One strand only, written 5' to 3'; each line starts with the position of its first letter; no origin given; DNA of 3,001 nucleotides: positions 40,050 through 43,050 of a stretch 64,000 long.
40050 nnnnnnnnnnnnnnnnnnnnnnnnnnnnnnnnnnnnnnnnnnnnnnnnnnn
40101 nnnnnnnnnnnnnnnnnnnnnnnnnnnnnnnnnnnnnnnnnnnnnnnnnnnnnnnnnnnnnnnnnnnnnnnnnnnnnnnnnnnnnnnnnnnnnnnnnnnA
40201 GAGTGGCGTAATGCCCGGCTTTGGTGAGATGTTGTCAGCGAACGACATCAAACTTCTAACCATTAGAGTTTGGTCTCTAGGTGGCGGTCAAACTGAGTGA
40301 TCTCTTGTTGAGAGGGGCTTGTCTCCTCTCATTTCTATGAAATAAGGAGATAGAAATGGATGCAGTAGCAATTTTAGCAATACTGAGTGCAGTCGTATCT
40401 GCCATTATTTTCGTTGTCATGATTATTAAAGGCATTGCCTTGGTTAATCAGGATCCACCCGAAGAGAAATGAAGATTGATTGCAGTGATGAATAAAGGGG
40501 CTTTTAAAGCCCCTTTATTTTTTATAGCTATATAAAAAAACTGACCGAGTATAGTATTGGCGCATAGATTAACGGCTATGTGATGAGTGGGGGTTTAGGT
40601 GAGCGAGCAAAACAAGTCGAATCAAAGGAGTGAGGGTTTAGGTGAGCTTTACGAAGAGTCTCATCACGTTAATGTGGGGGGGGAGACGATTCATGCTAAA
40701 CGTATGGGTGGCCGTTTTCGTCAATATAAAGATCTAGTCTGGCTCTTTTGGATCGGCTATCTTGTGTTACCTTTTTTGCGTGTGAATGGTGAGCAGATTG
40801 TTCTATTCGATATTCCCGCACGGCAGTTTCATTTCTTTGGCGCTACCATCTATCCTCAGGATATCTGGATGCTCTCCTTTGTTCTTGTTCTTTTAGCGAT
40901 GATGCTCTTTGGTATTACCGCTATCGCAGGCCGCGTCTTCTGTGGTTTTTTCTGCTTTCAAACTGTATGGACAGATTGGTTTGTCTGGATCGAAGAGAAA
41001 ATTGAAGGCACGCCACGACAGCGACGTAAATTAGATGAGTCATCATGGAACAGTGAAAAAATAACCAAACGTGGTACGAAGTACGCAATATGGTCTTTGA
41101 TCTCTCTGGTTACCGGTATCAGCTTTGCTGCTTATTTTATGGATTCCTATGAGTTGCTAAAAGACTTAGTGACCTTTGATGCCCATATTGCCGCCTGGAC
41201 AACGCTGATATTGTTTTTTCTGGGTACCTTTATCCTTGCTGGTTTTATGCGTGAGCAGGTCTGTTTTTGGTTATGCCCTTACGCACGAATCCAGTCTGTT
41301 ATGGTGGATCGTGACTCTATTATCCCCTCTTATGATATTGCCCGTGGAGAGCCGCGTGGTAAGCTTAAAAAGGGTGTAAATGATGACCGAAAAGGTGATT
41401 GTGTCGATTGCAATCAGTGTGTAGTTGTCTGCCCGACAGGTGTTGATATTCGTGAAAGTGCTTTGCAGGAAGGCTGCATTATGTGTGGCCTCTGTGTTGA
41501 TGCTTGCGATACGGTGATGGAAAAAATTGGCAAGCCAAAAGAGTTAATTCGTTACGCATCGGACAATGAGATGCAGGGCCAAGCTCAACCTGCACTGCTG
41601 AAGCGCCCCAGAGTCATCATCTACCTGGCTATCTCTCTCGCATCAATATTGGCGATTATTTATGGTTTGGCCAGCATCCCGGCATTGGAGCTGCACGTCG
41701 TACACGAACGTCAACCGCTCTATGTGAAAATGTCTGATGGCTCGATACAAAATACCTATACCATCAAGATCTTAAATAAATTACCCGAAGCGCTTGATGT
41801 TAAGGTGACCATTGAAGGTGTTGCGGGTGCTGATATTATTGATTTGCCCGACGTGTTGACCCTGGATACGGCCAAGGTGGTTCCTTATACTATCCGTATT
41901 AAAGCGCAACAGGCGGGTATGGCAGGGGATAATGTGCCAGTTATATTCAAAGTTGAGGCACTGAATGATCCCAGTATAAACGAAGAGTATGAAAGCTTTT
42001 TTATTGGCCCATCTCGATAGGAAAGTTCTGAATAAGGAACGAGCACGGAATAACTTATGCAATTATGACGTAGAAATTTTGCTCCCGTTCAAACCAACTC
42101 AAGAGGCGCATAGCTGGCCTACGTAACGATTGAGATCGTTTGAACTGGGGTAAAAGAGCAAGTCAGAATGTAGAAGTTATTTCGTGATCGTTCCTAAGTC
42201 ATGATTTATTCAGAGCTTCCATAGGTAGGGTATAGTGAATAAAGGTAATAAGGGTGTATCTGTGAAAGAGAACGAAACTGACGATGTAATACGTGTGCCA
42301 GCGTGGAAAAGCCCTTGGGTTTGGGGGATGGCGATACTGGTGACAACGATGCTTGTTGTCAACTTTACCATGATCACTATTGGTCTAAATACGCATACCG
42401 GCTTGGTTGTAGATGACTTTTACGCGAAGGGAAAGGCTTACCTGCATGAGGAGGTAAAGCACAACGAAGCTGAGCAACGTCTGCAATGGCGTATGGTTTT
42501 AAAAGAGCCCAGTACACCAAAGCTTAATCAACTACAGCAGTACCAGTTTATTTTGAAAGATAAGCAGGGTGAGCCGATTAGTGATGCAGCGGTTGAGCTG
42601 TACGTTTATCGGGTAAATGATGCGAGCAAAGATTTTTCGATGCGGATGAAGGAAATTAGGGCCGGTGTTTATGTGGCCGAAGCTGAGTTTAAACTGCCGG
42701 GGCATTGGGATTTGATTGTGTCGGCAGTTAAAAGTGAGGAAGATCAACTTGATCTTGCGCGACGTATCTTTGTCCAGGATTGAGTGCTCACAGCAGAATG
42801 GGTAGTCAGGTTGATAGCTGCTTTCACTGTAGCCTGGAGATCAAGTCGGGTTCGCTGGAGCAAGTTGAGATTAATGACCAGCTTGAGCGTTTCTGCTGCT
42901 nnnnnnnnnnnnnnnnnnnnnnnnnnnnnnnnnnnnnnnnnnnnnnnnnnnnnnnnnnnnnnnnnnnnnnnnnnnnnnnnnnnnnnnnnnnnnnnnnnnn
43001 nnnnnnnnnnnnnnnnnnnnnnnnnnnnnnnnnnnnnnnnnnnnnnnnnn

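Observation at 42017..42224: Nested transposition: MITE3 inside a 38-bp mini-MITE2 inside the cbb3 assembly cluster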

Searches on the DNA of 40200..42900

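Call 56: search_rna_families(source=window, start=40200, end=42900, threshold=evalue, max_evalue=1)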
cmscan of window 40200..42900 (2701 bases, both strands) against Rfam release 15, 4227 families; matches with E-value up to 1: 2.
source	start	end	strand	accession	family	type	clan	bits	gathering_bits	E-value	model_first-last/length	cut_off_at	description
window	40492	40584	-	RF00082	SraG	Gene; sRNA;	-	21.8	50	0.95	1-177/177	no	SraG RNA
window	40473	40580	+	RF02583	Teg23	Gene; sRNA;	-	16.4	166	0.81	1-433/433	no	S. aureus Teg23 small RNA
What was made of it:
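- On Intrinsic terminator / REP-like native hairpin (considered for the 38-bp palindrome): No Rfam match (call 56).
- Tried and rejected: Rfam on 40200-42900 at E <= 1: two insignificant hits outside the element (call 56).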

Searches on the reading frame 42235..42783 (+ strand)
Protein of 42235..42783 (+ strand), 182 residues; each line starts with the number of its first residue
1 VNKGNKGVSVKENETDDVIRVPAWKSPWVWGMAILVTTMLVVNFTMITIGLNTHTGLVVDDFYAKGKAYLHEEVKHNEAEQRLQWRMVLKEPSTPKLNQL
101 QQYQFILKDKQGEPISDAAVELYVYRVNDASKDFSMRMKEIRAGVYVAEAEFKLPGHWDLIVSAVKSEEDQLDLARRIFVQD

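Call 9: search_protein_families(library=pfam, proteins=[window:42235-42783:+])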
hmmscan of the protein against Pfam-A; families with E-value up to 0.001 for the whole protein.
window:42235-42783:+ (182 aa): 2 families
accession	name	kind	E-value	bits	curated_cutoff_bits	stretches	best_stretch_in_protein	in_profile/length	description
PF05751.16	FixH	-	1.6e-24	87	23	1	25-178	1-149/150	FixH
PF13115.11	YtkA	-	2.8e-09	38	25.9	1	85-162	7-84/85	YtkA-like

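Call 10: find_encoding_contigs(protein=window:42235-42783:+, flank=10000, max_places=10)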
Protein window:42235-42783:+ (182 aa): 8 contigs read that carry it; 8 places shown.
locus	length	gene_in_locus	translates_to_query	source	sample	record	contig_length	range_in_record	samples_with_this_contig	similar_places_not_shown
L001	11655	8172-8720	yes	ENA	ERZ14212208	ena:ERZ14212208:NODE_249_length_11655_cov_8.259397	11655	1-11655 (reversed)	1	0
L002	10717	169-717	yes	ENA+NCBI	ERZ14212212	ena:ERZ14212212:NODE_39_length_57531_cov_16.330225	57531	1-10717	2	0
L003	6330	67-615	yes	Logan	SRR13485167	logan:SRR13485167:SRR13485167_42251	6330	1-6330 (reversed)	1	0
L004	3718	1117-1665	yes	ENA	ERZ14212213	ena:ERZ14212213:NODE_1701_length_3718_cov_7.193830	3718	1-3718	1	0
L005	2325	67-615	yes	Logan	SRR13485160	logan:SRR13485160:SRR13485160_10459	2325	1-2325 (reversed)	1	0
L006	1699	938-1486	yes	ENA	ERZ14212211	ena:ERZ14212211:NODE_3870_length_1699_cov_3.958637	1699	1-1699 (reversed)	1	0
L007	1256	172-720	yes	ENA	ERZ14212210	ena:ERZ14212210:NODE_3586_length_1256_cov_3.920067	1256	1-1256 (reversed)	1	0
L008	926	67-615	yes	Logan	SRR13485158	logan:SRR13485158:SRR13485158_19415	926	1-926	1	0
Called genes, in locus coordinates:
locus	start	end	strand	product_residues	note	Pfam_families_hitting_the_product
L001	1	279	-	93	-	?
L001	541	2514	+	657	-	PF00596:Aldolase_II, PF00106:adh_short, PF08659:KR (weak), PF13561:adh_short_C2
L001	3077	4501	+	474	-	PF00115:COX1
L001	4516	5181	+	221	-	PF02433:FixO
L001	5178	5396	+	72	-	-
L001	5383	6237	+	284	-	PF14715:FixP_N, PF00034:Cytochrom_C (weak), PF13442:Cytochrome_CBB3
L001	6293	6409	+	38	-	-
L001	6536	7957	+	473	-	PF12838:Fer4_7 (faint), PF13183:Fer4_8 (faint), PF13534:Fer4_17 (faint), PF13746:Fer4_18, PF11614:FixG_C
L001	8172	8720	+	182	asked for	PF05751:FixH, PF13115:YtkA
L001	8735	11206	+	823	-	PF12156:ATPase-cat_bd, PF00403:HMA, PF00122:E1-E2_ATPase, PF00702:Hydrolase, PF08282:Hydrolase_3 (weak)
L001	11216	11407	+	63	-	PF03597:FixS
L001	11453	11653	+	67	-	?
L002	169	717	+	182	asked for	PF05751:FixH, PF13115:YtkA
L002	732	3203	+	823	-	PF12156:ATPase-cat_bd, PF00403:HMA, PF00122:E1-E2_ATPase, PF00702:Hydrolase, PF08282:Hydrolase_3 (weak)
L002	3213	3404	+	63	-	PF03597:FixS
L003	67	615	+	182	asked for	PF05751:FixH, PF13115:YtkA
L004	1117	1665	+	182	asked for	PF05751:FixH, PF13115:YtkA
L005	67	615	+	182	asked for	PF05751:FixH, PF13115:YtkA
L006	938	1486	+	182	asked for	PF05751:FixH, PF13115:YtkA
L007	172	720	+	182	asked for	PF05751:FixH, PF13115:YtkA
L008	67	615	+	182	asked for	PF05751:FixH, PF13115:YtkA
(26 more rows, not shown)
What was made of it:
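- Checked: Five further contigs begin inside MITE3 (call 10).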

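Call 20: find_homologous_proteins(query=window:42235-42783:+, max_evalue=1e-20)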
Query window:42235-42783:+ (182 aa): 20 proteins with E <= 1e-20 among 105 candidates.
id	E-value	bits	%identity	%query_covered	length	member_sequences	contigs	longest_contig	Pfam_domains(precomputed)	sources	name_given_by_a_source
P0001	2.0e-111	388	96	99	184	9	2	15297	PF05751.17,PF13115.12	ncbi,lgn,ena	-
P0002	3.9e-87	309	80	97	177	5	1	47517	PF05751.17,PF13115.12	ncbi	-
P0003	2.0e-84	300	76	97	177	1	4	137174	PF05751.17,PF13115.12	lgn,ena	-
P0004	7.5e-82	291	74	95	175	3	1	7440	PF05751.17,PF13115.12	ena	-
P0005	8.0e-82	291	76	95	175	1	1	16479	PF05751.17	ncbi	-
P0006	1.5e-81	290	78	89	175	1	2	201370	PF05751.17,PF13115.12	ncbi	-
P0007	3.6e-79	283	73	95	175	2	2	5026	PF05751.17,PF13115.12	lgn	-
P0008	2.9e-57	211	59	89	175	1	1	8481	PF05751.17,PF13115.12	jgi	-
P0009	1.4e-54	202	58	88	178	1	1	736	PF05751.17,PF13115.12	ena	-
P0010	3.3e-53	198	59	85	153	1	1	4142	PF05751.17,PF13115.12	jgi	jgi:nitrogen fixation protein FixH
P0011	7.8e-53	197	56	88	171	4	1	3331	PF05751.17,PF13115.12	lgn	-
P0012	3.9e-47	178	53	88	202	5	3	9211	PF05751.17,PF13115.12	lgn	-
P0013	3.5e-42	162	51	87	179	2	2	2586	PF05751.17,PF13115.12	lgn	-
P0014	1.2e-41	160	46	88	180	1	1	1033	PF05751.17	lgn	-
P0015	2.5e-41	159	48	88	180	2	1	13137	PF05751.17,PF13115.12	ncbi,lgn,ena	-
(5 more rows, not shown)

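Call 23: find_encoding_contigs(protein=P0001, flank=3000, max_places=6)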
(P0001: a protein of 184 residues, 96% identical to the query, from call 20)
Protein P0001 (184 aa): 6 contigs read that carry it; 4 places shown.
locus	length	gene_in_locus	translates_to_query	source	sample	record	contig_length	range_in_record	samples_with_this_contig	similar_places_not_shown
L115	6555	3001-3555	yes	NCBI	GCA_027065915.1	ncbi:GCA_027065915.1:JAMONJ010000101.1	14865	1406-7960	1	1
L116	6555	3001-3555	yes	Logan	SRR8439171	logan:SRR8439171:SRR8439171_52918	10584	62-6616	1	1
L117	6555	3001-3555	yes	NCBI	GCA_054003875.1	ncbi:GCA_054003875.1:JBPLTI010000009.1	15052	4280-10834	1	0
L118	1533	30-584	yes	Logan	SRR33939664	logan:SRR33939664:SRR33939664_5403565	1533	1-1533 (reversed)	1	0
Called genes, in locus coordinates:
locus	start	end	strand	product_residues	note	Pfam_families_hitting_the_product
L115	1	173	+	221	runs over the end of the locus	PF02433:FixO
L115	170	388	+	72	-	-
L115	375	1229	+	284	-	PF14715:FixP_N, PF00034:Cytochrom_C (weak), PF13442:Cytochrome_CBB3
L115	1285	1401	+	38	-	-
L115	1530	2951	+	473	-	PF12838:Fer4_7 (faint), PF13183:Fer4_8 (faint), PF13187:Fer4_9 (faint), PF13534:Fer4_17 (faint), PF13746:Fer4_18, PF11614:FixG_C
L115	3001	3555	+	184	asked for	PF05751:FixH, PF13115:YtkA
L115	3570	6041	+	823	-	PF12156:ATPase-cat_bd, PF00403:HMA, PF00122:E1-E2_ATPase, PF00702:Hydrolase, PF08282:Hydrolase_3 (weak)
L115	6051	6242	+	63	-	PF03597:FixS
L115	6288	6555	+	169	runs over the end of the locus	-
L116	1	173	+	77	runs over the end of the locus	?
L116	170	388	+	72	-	-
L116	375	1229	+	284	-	PF14715:FixP_N, PF00034:Cytochrom_C (weak), PF13442:Cytochrome_CBB3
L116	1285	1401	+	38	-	-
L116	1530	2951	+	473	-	PF12838:Fer4_7 (faint), PF13183:Fer4_8 (faint), PF13187:Fer4_9 (faint), PF13534:Fer4_17 (faint), PF13746:Fer4_18, PF11614:FixG_C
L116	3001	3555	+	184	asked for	PF05751:FixH, PF13115:YtkA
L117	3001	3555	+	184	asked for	PF05751:FixH, PF13115:YtkA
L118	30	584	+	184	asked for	PF05751:FixH, PF13115:YtkA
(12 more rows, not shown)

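Call 24: find_encoding_contigs(protein=P0002, flank=3000, max_places=3)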
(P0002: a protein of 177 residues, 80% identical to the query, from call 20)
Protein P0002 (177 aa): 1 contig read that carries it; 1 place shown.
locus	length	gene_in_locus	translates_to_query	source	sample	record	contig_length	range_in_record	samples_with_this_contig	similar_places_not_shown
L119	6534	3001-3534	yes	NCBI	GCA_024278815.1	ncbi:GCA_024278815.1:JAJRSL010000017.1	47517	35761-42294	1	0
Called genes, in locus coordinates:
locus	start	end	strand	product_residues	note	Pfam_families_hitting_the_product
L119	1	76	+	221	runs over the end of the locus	PF02433:FixO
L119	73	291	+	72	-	-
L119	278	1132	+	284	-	PF14715:FixP_N, PF13442:Cytochrome_CBB3, PF00034:Cytochrom_C (weak), PF13442:Cytochrome_CBB3 (weak)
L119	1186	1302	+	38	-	-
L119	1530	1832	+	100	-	-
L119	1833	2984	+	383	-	PF12838:Fer4_7 (faint), PF13183:Fer4_8 (faint), PF13187:Fer4_9 (faint), PF13534:Fer4_17 (faint), PF13746:Fer4_18, PF11614:FixG_C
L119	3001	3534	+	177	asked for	PF05751:FixH, PF13115:YtkA (weak)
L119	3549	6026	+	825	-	PF12156:ATPase-cat_bd, PF00403:HMA, PF00122:E1-E2_ATPase, PF00702:Hydrolase, PF08282:Hydrolase_3 (weak)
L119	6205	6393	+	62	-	PF03597:FixS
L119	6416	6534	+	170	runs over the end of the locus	-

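Call 25: find_encoding_contigs(protein=P0003, flank=3000, max_places=3)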
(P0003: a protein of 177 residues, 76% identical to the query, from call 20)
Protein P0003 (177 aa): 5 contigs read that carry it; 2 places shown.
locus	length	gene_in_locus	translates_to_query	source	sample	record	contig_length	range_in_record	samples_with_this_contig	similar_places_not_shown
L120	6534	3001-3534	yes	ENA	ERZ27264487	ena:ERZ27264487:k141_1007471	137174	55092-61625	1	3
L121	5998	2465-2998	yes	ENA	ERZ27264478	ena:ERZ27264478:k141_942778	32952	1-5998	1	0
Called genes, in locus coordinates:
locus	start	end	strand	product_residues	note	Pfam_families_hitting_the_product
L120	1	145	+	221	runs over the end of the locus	PF02433:FixO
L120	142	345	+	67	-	-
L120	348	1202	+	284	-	PF14715:FixP_N, PF13442:Cytochrome_CBB3, PF00034:Cytochrom_C (weak), PF13442:Cytochrome_CBB3 (weak)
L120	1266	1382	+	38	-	-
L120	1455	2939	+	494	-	PF12801:Fer4_5 (weak), PF12838:Fer4_7 (faint), PF13183:Fer4_8 (faint), PF13187:Fer4_9 (faint), PF13484:Fer4_16 (faint), PF13534:Fer4_17 (faint), PF13746:Fer4_18, PF11614:FixG_C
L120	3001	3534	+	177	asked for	PF05751:FixH, PF13115:YtkA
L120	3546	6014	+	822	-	PF12156:ATPase-cat_bd, PF00403:HMA, PF00122:E1-E2_ATPase, PF00702:Hydrolase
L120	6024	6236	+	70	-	PF03597:FixS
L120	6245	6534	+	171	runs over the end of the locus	-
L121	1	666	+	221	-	?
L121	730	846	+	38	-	-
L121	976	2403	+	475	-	PF12801:Fer4_5 (weak), PF12838:Fer4_7 (faint), PF13183:Fer4_8 (faint), PF13187:Fer4_9 (faint), PF13484:Fer4_16 (faint), PF13534:Fer4_17 (faint), PF13746:Fer4_18, PF11614:FixG_C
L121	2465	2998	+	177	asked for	PF05751:FixH, PF13115:YtkA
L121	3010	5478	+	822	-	PF12156:ATPase-cat_bd, PF00403:HMA, PF00122:E1-E2_ATPase, PF00702:Hydrolase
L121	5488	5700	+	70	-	PF03597:FixS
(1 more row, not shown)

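Call 26: find_encoding_contigs(protein=P0006, flank=3000, max_places=3)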
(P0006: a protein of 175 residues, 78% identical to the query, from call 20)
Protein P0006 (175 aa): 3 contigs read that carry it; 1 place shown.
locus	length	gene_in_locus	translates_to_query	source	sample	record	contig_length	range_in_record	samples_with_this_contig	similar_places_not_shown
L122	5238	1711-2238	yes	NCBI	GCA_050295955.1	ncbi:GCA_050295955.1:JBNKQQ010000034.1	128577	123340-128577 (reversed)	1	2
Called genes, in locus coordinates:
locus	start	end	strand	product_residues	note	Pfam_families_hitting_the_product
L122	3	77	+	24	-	?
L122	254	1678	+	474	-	PF12801:Fer4_5 (weak), PF12838:Fer4_7 (faint), PF13183:Fer4_8 (faint), PF13484:Fer4_16 (faint), PF13534:Fer4_17 (faint), PF13746:Fer4_18, PF11614:FixG_C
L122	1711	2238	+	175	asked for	PF05751:FixH, PF13115:YtkA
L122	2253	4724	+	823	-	PF12156:ATPase-cat_bd, PF00403:HMA, PF00122:E1-E2_ATPase, PF00702:Hydrolase, PF08282:Hydrolase_3 (faint)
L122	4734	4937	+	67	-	PF03597:FixS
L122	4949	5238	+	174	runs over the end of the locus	-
